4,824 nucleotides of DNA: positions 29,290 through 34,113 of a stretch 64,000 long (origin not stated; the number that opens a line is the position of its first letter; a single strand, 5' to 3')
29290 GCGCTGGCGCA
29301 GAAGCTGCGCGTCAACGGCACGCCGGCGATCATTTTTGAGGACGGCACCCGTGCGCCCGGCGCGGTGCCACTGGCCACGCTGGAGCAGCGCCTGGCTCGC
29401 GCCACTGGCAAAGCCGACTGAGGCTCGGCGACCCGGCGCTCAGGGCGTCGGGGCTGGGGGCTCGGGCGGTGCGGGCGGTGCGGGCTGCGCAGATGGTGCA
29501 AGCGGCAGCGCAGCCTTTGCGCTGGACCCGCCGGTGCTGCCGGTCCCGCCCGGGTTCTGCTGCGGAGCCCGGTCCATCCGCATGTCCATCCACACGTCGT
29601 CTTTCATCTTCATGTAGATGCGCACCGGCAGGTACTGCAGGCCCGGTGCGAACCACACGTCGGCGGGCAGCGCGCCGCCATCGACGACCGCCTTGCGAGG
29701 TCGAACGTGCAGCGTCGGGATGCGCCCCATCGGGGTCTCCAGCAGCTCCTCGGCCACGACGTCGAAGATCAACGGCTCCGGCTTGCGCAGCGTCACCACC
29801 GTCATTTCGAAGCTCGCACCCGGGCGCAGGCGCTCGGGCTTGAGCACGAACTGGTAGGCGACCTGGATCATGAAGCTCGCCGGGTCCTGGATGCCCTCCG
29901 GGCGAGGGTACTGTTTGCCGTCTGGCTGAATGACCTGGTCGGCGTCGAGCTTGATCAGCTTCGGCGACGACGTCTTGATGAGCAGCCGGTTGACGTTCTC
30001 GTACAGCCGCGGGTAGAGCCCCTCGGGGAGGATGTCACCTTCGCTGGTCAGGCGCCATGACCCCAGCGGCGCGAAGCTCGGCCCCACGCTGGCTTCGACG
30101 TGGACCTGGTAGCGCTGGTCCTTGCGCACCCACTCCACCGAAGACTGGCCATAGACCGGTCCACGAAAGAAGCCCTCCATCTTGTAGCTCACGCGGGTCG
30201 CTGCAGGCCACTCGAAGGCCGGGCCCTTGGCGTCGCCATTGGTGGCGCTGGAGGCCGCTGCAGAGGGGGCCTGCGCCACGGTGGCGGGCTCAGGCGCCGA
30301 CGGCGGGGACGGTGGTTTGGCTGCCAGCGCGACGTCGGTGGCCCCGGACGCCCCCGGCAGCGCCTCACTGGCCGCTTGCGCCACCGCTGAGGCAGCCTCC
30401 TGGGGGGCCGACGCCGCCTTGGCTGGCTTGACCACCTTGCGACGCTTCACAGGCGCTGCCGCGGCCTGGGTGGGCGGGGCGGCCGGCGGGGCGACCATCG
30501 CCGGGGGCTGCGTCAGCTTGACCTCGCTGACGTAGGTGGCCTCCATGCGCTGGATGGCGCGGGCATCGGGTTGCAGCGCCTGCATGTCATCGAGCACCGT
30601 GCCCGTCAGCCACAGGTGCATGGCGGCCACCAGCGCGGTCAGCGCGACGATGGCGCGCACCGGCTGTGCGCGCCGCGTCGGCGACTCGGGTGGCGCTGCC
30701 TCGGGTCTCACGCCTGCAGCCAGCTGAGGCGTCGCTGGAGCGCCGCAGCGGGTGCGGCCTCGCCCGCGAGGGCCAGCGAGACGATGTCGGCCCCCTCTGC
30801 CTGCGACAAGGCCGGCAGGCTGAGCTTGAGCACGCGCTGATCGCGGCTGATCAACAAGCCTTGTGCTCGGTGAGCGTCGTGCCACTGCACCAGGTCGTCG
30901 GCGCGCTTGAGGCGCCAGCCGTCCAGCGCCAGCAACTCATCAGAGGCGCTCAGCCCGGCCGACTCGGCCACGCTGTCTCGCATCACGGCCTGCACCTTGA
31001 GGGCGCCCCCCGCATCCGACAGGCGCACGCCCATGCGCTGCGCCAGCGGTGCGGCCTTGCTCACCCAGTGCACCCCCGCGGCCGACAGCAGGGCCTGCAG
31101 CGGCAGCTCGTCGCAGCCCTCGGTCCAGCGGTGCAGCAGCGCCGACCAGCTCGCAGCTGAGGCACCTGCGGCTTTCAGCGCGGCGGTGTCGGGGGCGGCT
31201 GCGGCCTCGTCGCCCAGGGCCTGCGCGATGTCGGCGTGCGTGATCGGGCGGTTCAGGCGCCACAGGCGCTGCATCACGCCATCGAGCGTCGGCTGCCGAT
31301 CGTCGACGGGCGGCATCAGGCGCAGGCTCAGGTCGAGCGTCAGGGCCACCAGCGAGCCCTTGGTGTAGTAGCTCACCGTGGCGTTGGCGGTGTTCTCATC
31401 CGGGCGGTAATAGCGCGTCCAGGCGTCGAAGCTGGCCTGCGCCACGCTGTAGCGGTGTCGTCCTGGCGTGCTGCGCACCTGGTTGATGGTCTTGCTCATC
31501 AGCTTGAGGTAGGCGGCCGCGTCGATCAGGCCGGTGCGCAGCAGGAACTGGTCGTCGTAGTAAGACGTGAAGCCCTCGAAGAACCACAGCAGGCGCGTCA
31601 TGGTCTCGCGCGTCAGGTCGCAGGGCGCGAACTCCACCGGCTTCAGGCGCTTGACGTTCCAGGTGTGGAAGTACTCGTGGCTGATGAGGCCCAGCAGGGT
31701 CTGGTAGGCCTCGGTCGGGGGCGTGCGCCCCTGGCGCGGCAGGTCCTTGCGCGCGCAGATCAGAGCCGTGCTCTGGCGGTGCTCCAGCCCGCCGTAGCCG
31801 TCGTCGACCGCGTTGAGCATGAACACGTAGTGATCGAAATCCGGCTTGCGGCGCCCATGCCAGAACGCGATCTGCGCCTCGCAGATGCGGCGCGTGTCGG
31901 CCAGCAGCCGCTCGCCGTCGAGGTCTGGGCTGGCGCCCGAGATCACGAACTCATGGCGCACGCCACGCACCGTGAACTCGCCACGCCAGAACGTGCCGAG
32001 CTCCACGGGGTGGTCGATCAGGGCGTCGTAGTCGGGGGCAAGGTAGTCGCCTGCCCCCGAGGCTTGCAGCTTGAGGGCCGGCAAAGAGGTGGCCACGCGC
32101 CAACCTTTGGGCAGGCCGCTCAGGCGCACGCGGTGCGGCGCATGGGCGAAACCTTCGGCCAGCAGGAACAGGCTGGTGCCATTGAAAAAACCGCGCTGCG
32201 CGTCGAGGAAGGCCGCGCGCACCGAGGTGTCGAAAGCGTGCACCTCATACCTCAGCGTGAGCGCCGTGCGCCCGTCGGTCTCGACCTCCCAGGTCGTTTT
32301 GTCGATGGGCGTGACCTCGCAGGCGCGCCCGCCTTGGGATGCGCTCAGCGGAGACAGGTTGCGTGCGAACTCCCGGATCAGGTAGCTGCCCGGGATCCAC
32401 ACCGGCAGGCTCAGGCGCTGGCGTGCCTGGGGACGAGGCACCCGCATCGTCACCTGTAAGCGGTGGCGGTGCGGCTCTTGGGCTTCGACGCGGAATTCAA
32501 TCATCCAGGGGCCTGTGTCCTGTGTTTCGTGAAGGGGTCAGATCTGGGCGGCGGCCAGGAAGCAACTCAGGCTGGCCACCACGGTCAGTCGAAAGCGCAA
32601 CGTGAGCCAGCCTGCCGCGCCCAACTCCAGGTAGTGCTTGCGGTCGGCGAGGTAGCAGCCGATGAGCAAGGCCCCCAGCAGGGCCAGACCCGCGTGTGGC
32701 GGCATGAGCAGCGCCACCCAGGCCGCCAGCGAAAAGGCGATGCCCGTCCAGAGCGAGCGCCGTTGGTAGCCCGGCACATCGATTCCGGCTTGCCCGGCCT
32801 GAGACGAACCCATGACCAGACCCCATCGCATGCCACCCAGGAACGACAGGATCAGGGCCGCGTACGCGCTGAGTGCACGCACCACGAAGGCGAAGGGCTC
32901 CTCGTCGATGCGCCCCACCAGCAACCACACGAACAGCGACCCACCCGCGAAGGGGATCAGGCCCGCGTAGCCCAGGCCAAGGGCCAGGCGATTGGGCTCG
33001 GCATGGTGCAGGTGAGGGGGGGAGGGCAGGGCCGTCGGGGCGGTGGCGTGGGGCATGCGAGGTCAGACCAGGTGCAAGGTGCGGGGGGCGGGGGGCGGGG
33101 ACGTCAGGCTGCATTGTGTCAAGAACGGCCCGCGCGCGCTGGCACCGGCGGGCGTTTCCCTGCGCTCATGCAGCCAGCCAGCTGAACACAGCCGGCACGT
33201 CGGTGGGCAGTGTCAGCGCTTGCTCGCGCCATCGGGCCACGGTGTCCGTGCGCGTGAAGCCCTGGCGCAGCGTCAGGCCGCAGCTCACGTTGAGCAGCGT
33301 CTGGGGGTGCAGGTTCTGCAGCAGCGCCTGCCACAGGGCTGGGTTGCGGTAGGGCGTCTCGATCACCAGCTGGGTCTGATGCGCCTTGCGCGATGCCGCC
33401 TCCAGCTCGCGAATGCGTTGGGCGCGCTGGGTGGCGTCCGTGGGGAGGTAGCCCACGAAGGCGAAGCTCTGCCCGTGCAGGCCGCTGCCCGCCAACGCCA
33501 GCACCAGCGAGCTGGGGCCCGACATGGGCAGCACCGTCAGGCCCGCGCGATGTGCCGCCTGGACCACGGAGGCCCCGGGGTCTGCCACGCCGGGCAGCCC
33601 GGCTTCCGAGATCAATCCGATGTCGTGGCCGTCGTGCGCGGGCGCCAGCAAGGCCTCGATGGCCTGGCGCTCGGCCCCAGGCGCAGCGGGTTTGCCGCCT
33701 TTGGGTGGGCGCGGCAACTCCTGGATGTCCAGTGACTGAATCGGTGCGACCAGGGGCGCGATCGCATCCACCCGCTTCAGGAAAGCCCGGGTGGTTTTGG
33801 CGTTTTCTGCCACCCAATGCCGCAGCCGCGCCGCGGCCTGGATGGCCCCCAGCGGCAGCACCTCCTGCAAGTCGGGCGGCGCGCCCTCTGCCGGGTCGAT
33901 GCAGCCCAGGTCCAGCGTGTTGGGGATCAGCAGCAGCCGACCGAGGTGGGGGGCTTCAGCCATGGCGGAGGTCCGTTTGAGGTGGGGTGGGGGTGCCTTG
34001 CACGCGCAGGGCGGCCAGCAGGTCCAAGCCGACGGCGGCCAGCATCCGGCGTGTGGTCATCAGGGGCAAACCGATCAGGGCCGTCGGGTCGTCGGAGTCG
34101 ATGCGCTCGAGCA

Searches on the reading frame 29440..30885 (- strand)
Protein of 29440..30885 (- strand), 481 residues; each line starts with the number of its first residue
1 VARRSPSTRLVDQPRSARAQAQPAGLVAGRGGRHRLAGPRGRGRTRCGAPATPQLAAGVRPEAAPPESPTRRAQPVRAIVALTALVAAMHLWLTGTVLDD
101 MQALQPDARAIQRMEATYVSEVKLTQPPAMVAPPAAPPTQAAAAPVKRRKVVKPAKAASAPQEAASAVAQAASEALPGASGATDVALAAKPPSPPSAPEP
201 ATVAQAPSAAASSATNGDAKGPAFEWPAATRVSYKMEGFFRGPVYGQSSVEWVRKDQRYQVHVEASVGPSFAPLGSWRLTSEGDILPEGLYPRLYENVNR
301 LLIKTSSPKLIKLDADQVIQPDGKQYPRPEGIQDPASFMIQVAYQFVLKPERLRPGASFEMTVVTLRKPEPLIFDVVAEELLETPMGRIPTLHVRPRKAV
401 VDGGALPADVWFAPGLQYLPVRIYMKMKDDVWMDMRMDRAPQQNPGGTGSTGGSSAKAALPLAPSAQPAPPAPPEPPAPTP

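Call 8: search_protein_families(library=pfam, proteins=[window:29440-30885:-], max_evalue=0.001)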
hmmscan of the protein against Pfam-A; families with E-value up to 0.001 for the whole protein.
window:29440-30885:- (481 aa): 1 family
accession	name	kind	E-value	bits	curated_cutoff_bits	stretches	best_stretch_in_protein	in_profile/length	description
PF11306.15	DUF3108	-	1.3e-12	48.4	26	1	242-429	8-201/209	Protein of unknown function (DUF3108)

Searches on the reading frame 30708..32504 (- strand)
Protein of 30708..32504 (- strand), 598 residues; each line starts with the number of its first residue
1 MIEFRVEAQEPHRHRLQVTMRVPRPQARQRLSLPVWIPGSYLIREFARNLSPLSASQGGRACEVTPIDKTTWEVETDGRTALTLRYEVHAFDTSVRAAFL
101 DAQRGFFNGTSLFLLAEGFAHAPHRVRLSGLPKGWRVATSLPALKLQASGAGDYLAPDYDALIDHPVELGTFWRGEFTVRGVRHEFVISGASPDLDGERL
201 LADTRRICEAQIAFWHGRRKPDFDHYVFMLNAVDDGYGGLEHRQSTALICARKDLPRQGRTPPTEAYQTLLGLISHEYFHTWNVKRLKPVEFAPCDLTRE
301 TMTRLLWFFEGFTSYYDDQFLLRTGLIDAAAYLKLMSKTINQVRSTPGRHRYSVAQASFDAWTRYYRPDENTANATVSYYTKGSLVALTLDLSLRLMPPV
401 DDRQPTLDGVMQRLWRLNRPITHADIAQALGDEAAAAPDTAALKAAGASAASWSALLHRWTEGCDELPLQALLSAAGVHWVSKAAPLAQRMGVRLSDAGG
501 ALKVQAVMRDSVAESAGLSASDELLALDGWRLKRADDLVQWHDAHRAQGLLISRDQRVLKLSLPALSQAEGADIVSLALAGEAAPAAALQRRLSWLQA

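Call 8: search_protein_families(library=pfam, proteins=[window:30708-32504:-], max_evalue=0.001)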
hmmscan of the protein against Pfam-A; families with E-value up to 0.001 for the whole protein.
window:30708-32504:- (598 aa): 2 families
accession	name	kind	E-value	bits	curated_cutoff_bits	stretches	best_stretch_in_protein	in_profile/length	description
PF17899.6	Peptidase_M61_N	-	6.4e-52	176.4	23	1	4-170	2-167/168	Peptidase M61 N-terminal domain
PF05299.18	Peptidase_M61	-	3.9e-46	156.7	22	1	270-386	2-118/118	M61 glycyl aminopeptidase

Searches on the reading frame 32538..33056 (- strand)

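Call 8: search_protein_families(library=pfam, proteins=[window:32538-33056:-], max_evalue=0.001)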
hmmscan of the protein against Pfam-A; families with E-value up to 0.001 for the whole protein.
window:32538-33056:- (172 aa): 1 family
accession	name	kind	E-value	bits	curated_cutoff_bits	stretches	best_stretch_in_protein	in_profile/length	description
PF11911.13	DUF3429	-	3.2e-31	108.9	39.1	1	23-169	3-143/144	Protein of unknown function (DUF3429)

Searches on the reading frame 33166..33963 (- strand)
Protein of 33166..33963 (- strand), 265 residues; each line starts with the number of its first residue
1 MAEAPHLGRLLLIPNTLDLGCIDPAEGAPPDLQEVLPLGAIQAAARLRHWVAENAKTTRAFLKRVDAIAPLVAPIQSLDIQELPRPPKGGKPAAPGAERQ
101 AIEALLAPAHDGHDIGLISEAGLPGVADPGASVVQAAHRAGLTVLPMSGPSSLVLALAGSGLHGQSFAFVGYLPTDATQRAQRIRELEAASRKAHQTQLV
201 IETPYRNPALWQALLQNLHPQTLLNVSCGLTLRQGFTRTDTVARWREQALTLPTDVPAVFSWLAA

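Call 8: search_protein_families(library=pfam, proteins=[window:33166-33963:-], max_evalue=0.001)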
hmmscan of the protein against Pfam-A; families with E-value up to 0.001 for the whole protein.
window:33166-33963:- (265 aa): 1 family
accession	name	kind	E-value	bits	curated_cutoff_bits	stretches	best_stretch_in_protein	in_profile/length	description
PF00590.25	TP_methylase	-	5.4e-08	33.5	27.8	1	27-220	6-185/212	Tetrapyrrole (Corrin/Porphyrin) Methylases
